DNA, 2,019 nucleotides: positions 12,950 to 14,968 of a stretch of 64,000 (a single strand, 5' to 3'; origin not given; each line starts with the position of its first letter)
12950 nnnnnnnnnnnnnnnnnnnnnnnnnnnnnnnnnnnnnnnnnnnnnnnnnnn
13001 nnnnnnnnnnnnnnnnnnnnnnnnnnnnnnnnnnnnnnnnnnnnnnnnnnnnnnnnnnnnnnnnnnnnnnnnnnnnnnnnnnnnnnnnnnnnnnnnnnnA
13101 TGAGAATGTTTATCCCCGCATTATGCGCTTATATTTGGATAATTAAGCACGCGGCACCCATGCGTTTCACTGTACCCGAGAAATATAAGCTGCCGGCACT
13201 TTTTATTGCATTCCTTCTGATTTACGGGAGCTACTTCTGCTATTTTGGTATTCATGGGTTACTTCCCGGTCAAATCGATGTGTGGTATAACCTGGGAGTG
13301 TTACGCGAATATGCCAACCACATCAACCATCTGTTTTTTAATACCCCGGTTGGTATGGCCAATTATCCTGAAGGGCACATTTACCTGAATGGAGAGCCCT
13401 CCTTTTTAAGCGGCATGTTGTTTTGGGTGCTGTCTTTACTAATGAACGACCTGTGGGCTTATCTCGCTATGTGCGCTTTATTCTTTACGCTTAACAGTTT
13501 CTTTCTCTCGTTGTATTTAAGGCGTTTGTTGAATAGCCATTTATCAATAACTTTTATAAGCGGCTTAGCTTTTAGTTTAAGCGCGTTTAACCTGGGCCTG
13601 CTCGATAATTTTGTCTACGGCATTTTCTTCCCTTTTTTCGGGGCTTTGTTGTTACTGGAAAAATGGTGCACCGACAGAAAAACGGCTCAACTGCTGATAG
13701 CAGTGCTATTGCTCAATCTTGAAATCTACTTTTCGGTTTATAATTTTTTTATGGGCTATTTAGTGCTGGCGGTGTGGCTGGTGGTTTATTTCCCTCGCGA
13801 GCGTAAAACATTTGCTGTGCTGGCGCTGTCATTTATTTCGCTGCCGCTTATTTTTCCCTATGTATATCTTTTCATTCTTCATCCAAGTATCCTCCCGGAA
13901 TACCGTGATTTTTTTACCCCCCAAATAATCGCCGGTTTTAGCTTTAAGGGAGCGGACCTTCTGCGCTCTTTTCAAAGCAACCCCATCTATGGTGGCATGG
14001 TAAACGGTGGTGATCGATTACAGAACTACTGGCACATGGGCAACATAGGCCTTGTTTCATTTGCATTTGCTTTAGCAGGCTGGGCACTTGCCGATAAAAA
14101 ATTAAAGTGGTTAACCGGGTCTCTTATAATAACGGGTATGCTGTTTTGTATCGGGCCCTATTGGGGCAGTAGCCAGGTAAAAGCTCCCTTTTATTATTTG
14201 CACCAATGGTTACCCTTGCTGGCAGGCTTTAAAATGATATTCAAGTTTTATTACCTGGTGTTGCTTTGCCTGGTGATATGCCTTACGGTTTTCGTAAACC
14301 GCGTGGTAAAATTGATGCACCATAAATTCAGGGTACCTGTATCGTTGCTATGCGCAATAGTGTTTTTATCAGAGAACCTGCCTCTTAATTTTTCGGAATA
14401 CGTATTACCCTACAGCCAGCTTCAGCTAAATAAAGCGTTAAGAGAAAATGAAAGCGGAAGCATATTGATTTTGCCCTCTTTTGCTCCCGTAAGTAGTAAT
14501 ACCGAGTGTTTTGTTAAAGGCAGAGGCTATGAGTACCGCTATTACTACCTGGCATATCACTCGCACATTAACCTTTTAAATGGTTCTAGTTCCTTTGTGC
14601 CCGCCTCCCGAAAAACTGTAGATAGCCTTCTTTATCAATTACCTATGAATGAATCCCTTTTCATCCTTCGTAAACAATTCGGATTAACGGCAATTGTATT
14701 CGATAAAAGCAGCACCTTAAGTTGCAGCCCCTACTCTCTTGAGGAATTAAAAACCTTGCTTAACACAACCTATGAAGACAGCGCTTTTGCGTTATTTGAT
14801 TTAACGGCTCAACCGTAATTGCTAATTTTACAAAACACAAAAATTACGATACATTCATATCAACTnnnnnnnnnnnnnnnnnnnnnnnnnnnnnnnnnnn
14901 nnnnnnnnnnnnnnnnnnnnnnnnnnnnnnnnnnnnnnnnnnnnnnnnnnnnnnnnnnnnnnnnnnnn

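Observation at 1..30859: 31-kb glycan/glycolipid export locus with an enzyme set that matches no characterised pathway I recognise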

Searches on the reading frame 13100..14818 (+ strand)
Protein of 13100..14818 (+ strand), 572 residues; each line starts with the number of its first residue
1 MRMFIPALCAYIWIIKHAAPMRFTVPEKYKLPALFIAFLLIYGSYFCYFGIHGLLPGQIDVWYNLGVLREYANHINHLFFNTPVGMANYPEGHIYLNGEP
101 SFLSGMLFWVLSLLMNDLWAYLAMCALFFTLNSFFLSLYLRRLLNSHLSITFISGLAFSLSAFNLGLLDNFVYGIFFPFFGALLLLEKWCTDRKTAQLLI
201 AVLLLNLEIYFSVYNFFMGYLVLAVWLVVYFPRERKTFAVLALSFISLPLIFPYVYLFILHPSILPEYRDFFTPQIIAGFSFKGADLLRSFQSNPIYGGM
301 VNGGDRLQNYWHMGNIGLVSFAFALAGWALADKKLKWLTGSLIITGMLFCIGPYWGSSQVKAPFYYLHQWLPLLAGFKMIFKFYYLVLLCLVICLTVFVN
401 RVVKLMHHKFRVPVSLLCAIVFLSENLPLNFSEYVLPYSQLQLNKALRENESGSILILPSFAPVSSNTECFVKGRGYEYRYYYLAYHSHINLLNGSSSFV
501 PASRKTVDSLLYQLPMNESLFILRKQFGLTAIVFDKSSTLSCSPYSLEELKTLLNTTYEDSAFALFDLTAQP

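Call 4: search_protein_families(library=pfam, proteins=[window:13100-14818:+], max_evalue=0.01)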
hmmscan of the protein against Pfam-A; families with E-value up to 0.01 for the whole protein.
window:13100-14818:+ (572 aa): 0 families

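Call 25: search_protein_families(library=pfam, proteins=[L030:3790-4899:-, L049:14963-15964:+, L041:16193-17446:-, L041:14680-16077:+, L040:7284-8495:-, L059:16052-17743:+, L083:17101-18432:+, L021:1069-2301:+], max_evalue=0.01)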
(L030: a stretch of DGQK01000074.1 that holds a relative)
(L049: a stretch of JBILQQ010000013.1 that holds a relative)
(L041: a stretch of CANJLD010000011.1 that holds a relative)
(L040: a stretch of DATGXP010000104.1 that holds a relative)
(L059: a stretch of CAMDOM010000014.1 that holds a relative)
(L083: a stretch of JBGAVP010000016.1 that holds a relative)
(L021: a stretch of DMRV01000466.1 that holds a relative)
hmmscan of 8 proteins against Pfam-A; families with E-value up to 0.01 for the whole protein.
L030:3790-4899:- (369 aa): 1 family
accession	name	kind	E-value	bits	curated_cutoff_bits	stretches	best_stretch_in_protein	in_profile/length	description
PF01040.23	UbiA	-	2.8e-15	56.7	34.2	1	61-294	3-227/250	UbiA prenyltransferase family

L049:14963-15964:+ (333 aa): 2 families
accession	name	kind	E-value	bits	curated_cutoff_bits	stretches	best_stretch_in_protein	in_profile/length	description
PF13472.12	Lipase_GDSL_2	-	0.00094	20.2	32.9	0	97-160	2-70/178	GDSL-like Lipase/Acylhydrolase family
PF00657.28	Lipase_GDSL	-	0.0065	17.1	23.6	0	254-324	139-207/208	GDSL-like Lipase/Acylhydrolase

L041:16193-17446:- (417 aa): 3 families
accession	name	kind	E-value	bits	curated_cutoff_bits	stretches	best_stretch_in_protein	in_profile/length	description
PF13472.12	Lipase_GDSL_2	-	1.1e-07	33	32.9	1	167-244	2-79/178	GDSL-like Lipase/Acylhydrolase family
PF00657.28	Lipase_GDSL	-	2.3e-06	28.3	23.6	1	164-240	1-89/208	GDSL-like Lipase/Acylhydrolase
PF25182.1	NonGDSL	-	0.00017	21.4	80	1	158-239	24-106/220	Non-GDSL lipase-like family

L041:14680-16077:+ (465 aa): 3 families
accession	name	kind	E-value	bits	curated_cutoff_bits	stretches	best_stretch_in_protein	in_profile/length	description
PF04055.27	Radical_SAM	-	3.1e-18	66.9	29.5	1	137-300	5-165/166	Radical SAM superfamily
PF13186.11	SPASM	-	6.8e-10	39.5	21.5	1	38-100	1-66/67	Iron-sulfur cluster-binding domain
PF00961.24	LAGLIDADG_1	-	0.0046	18.3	23.1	0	223-276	35-89/102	LAGLIDADG endonuclease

L040:7284-8495:- (403 aa): 0 families

L059:16052-17743:+ (563 aa): 0 families

L083:17101-18432:+ (443 aa): 1 family
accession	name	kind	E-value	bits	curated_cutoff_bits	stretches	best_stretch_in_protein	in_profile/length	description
PF13472.12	Lipase_GDSL_2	-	0.0097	16.9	32.9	0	183-244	2-70/178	GDSL-like Lipase/Acylhydrolase family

L021:1069-2301:+ (410 aa): 3 families
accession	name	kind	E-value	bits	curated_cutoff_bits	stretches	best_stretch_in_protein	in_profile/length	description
PF13469.12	Sulfotransfer_3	-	9.8e-39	134.3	27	1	113-358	1-213/216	Sulfotransferase family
PF00685.33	Sulfotransfer_1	-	3e-05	24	22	1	112-368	2-191/255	Sulfotransferase domain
PF17784.7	Sulfotransfer_4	-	0.00014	22.2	22.8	0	256-288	78-110/215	Sulfotransferase domain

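Call 42: search_protein_families(library=ncbifam, proteins=[window:13100-14818:+, L040:7284-8495:-], max_evalue=0.01)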
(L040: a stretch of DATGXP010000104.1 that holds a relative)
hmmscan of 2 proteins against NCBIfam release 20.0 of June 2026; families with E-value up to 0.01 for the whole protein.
window:13100-14818:+ (572 aa): 0 families

L040:7284-8495:- (403 aa): 0 families

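Call 64: search_protein_families(library=pfam, proteins=[L060:16387-17358:+, L051:16013-17068:+, L072:13892-14701:-, L082:3718-5325:+, L039:13914-15014:-, L046:5344-6255:+], max_evalue=0.01)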
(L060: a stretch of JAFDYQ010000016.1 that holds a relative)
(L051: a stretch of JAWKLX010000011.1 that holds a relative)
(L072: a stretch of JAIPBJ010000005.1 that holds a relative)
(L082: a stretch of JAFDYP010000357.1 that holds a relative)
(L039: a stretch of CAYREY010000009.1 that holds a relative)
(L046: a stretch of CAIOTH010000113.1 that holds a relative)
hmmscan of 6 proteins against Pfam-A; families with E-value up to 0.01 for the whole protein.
L060:16387-17358:+ (323 aa): 1 family
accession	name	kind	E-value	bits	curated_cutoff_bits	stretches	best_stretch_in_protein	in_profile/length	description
PF00487.30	FA_desaturase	-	2.5e-22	80.3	29.7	1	63-303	3-244/253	Fatty acid desaturase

L051:16013-17068:+ (351 aa): 0 families

L072:13892-14701:- (269 aa): 3 families
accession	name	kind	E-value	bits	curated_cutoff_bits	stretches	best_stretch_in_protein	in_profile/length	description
PF13621.12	Cupin_8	-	2.8e-43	149.1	27.4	1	24-247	3-247/252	Cupin-like domain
PF02373.28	JmjC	-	0.00016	22.5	24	1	139-244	2-112/114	JmjC domain, hydroxylase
PF08007.18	JmjC_2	-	0.0089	16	22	0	206-244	78-117/127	JmjC domain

L082:3718-5325:+ (535 aa): 0 families

L039:13914-15014:- (366 aa): 2 families
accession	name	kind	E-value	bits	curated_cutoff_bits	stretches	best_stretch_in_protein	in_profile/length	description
PF04488.21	Gly_transf_sug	-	8.6e-07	30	23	1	181-213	55-87/93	Glycosyltransferase sugar-binding region containing DXD motif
PF05704.18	Caps_synth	-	5.4e-05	23.2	24.5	1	170-210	101-141/278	Capsular polysaccharide synthesis protein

L046:5344-6255:+ (303 aa): 1 family
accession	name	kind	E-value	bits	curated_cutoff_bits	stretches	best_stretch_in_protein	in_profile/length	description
PF01501.26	Glyco_transf_8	-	0.00014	22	24.3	1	81-161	83-169/253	Glycosyl transferase family 8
